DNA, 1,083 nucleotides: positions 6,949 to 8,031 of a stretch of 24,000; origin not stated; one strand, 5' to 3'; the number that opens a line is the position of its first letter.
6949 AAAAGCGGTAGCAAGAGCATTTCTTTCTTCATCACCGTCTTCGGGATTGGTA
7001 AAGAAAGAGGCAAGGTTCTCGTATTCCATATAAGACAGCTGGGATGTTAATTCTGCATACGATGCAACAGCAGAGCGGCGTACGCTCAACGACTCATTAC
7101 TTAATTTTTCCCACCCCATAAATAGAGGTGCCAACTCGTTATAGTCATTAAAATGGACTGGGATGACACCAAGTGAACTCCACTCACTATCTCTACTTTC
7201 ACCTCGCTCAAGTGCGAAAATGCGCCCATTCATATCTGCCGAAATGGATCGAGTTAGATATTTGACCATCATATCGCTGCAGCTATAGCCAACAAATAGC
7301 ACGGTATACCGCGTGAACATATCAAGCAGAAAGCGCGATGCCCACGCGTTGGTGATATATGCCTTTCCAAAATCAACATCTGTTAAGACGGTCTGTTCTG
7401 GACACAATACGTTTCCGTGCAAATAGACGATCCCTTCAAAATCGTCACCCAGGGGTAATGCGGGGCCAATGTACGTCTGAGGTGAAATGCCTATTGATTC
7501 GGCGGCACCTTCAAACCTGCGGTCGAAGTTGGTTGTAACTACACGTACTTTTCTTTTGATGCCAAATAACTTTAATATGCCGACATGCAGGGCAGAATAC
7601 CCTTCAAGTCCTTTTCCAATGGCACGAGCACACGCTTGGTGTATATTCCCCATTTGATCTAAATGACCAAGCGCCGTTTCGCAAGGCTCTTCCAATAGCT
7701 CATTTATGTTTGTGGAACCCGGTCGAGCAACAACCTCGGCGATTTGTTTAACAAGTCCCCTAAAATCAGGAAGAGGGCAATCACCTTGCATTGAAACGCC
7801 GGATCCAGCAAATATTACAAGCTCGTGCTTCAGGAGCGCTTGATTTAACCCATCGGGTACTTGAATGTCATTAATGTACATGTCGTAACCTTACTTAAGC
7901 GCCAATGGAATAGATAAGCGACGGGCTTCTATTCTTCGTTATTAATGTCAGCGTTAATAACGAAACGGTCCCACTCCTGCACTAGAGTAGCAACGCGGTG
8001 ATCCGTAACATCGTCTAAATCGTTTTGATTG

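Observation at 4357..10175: KAP P-loop NTPase plus 1174-aa SIR2-domain giant: candidate two-gene NAD-depletion defence module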

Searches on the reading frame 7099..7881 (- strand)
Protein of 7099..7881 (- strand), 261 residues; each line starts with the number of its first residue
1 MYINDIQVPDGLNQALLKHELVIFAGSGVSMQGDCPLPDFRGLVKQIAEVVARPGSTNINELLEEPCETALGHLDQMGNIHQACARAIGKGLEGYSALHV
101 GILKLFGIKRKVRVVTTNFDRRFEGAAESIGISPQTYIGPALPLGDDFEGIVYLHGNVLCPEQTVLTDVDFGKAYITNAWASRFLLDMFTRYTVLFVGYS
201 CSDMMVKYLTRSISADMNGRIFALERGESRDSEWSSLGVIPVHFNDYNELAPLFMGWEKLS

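Call 81: search_solved_structures(query=window:7099-7881:-, max_evalue=1, show_alignments=3)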
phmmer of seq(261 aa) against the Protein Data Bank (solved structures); distinct sequences matched with E-value up to 1: 8.
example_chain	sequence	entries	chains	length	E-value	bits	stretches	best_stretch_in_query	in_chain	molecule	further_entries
9v0g_E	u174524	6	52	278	0.00011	25.2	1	113-210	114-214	NAD-dependent protein deacetylase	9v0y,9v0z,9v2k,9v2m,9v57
7uxt_B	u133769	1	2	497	0.0026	20.7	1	116-210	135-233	USG protein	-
6lhx_A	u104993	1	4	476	0.0031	20.4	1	114-213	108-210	ThsA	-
8zsf_D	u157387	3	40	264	0.0083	19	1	114-214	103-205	Sir2 family NAD-dependent protein deacetylase | KomC, SIR2 domain protein, NADase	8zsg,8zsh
9v12_i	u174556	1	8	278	0.032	17.1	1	113-210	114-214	NAD-dependent protein deacetylase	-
8bto_A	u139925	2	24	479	0.034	17.1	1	114-213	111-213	NAD(+) hydrolase ThsA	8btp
9xvc_H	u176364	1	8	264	0.074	15.9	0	114-214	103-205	KomC(H146N), a SIR2-domain NADase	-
8zsi_E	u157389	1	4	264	0.17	14.7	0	114-214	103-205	Sir2 family NAD-dependent protein deacetylase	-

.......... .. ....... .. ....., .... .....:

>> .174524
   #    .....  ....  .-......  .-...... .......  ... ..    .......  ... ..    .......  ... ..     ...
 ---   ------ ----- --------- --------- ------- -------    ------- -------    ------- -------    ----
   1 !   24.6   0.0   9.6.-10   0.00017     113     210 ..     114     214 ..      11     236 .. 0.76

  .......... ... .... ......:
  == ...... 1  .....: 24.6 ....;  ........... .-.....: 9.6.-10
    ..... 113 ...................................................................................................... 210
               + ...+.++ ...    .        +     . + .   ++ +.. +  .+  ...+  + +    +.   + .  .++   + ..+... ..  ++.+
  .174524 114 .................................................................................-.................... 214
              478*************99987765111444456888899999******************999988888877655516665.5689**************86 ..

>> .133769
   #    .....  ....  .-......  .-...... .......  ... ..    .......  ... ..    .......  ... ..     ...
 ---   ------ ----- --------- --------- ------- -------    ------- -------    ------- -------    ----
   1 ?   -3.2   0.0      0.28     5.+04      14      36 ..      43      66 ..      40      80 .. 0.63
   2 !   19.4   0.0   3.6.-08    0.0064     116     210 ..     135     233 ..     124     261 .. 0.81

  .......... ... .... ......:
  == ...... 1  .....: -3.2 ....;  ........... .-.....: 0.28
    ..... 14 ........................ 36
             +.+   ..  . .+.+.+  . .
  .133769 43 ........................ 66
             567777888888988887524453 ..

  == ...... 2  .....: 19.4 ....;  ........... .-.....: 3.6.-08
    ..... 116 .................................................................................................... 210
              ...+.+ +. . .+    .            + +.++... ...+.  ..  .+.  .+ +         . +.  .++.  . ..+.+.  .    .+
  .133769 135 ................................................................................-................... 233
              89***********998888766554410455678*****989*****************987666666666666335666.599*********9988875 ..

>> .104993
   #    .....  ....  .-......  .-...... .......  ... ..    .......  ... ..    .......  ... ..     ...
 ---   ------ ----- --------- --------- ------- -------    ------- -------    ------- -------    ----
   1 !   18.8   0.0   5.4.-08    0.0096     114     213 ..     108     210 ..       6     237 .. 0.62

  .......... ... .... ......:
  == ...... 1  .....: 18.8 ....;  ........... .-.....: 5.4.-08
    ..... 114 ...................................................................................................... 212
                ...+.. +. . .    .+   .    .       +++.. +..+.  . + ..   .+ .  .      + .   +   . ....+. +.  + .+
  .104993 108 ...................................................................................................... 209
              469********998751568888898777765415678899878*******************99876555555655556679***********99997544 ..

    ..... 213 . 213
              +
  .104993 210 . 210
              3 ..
